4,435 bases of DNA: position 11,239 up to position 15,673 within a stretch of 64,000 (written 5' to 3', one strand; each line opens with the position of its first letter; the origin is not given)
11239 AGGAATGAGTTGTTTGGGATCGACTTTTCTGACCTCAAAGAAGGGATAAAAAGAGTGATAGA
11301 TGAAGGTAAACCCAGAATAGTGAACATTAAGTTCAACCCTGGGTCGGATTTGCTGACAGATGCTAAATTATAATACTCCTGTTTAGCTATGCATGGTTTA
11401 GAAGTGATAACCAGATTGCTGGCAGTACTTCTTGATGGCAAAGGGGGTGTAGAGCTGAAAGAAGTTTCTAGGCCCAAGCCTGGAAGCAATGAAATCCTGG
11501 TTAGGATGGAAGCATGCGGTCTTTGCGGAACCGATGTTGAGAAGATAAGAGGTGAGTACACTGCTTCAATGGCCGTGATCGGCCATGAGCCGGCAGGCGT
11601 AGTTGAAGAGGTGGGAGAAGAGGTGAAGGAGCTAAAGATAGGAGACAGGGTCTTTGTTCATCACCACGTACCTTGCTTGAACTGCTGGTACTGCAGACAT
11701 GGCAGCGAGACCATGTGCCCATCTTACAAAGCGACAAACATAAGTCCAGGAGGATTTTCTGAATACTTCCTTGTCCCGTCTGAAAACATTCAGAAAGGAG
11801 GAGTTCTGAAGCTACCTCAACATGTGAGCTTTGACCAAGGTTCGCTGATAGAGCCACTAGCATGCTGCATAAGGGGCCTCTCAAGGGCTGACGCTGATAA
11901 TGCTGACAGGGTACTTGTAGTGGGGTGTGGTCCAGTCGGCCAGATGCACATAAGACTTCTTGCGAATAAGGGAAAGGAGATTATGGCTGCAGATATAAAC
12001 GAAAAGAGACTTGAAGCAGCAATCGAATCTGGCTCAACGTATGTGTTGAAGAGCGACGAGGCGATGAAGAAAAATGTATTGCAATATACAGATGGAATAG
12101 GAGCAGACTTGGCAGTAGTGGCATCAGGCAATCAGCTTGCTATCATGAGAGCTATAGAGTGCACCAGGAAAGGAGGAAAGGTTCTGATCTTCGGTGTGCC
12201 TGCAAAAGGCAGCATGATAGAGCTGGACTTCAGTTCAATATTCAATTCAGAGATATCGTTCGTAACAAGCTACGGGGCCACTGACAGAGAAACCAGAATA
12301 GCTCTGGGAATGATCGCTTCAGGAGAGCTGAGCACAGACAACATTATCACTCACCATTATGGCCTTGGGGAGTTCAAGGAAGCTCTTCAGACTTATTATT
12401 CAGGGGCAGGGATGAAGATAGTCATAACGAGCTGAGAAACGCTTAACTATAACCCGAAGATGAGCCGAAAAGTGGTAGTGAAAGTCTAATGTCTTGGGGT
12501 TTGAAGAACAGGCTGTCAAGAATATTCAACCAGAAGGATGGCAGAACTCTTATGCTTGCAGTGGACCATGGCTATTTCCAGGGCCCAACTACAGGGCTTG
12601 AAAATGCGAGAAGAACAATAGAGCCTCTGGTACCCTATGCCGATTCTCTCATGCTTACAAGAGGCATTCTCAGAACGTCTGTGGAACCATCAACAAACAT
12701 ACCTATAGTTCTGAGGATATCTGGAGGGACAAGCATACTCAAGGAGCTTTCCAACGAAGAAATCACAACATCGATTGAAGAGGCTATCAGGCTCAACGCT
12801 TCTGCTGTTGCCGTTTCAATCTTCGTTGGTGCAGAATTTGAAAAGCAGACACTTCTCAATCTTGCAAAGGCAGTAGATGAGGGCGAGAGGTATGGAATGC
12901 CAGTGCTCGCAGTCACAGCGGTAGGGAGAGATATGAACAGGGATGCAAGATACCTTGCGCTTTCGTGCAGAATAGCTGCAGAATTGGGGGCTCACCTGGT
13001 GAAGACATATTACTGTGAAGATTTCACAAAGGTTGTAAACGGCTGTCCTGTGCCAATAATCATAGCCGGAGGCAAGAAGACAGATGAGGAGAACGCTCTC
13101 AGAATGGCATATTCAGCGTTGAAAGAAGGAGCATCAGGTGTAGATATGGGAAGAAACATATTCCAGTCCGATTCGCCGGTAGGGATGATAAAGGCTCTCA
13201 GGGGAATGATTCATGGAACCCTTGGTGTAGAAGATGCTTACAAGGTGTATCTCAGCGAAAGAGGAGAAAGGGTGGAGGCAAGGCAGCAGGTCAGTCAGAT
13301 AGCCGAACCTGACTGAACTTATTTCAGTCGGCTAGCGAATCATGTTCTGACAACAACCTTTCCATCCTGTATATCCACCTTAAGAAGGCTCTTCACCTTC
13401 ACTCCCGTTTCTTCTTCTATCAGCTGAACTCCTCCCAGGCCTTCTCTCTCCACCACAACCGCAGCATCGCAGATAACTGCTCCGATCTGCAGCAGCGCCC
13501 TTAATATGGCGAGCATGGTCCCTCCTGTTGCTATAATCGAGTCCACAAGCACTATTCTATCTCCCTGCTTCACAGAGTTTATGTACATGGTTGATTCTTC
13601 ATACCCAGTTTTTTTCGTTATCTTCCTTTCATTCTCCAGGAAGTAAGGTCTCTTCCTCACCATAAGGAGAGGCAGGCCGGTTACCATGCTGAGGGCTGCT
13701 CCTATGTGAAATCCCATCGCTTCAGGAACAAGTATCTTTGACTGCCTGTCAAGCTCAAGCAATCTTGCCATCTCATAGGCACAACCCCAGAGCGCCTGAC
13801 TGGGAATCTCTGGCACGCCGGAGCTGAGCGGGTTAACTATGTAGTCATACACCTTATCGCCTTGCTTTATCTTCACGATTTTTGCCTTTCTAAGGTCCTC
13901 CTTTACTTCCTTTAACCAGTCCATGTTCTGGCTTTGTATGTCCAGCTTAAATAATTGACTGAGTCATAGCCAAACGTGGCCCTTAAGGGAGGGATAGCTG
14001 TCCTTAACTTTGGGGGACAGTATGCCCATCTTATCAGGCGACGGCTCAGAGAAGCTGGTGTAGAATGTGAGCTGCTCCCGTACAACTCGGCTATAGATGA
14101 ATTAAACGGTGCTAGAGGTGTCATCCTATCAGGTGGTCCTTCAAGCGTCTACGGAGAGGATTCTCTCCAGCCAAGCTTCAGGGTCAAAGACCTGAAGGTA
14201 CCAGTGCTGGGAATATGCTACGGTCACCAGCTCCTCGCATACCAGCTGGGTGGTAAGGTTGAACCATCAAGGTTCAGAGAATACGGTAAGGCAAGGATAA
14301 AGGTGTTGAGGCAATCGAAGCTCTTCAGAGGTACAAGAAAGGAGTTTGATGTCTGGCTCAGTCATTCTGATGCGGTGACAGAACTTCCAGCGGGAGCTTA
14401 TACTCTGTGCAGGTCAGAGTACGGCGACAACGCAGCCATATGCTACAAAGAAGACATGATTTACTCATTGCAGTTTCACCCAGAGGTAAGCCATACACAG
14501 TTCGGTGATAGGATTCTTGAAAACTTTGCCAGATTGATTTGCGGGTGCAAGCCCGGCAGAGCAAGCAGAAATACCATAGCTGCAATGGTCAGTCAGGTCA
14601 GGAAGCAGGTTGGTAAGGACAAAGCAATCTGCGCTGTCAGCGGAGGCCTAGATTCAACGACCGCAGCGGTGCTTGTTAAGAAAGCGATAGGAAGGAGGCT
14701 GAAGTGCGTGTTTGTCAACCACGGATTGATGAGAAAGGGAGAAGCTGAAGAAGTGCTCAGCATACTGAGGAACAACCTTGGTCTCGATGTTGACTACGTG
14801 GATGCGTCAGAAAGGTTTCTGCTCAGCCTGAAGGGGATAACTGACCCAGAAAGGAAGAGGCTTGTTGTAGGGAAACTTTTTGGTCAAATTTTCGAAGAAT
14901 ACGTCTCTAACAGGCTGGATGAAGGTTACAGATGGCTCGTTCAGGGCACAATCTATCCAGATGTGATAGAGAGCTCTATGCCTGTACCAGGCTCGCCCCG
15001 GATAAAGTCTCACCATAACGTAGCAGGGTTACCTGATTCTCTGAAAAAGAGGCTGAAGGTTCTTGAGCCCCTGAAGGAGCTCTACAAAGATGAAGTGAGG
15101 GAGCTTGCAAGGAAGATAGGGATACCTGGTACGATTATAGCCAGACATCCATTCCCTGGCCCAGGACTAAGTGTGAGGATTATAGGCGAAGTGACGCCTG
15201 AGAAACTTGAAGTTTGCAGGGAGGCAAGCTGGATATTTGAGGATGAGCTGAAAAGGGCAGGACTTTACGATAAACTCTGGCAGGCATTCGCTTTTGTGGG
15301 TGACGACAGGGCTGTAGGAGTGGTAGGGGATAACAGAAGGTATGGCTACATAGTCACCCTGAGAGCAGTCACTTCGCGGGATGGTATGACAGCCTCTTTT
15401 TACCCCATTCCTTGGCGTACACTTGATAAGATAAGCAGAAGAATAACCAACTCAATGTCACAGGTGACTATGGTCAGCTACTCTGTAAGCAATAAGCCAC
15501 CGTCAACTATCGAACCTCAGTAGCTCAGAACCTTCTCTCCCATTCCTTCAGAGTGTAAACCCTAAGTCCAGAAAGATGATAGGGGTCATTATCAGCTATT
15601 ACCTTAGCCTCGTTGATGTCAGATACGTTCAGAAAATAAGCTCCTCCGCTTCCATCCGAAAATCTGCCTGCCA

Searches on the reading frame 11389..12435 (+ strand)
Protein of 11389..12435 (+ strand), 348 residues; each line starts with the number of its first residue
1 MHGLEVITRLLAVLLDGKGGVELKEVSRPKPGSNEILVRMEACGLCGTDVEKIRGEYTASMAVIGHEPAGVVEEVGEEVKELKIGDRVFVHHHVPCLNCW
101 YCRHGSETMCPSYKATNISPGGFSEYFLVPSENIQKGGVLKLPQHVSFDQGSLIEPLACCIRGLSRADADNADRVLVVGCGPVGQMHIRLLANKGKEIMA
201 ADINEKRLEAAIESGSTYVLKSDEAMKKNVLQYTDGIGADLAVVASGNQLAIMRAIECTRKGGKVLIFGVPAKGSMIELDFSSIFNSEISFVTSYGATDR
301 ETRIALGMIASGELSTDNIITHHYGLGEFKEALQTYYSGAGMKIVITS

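Call 83: search_protein_families(library=pfam, proteins=[window:11389-12435:+], max_evalue=0.00001)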
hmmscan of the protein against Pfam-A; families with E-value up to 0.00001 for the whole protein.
window:11389-12435:+ (348 aa): 4 families
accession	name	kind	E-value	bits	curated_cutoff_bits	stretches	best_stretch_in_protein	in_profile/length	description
PF08240.17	ADH_N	-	2.7e-28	98.7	23.5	1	33-134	2-99/104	Alcohol dehydrogenase GroES-like domain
PF00107.32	ADH_zinc_N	-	1.5e-19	70.7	31.8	1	182-309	1-127/129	Zinc-binding dehydrogenase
PF16912.11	Glu_dehyd_C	-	7.9e-07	29.2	34.9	1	151-335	4-200/211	Glucose dehydrogenase C-terminus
PF02254.24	TrkA_N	-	2.5e-06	28.2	23.8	1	175-260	1-84/116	TrkA-N domain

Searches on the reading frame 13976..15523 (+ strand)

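Call 83: search_protein_families(library=pfam, proteins=[window:13976-15523:+], max_evalue=0.00001)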
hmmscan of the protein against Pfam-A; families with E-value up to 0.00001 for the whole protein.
window:13976-15523:+ (515 aa): 4 families
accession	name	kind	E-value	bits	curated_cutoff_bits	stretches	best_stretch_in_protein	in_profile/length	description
PF00117.34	GATase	-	2.2e-44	151.8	22.8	1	9-185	2-187/190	Glutamine amidotransferase class-I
PF00958.27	GMP_synt_C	-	4.8e-33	113.5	27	1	423-513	1-91/92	GMP synthase C terminal domain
PF02540.23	NAD_synthase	-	4.6e-11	42.8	21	0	201-279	5-83/242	NAD synthase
PF07722.19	Peptidase_C26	-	2.7e-07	31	20.5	1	72-170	103-219/219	Peptidase C26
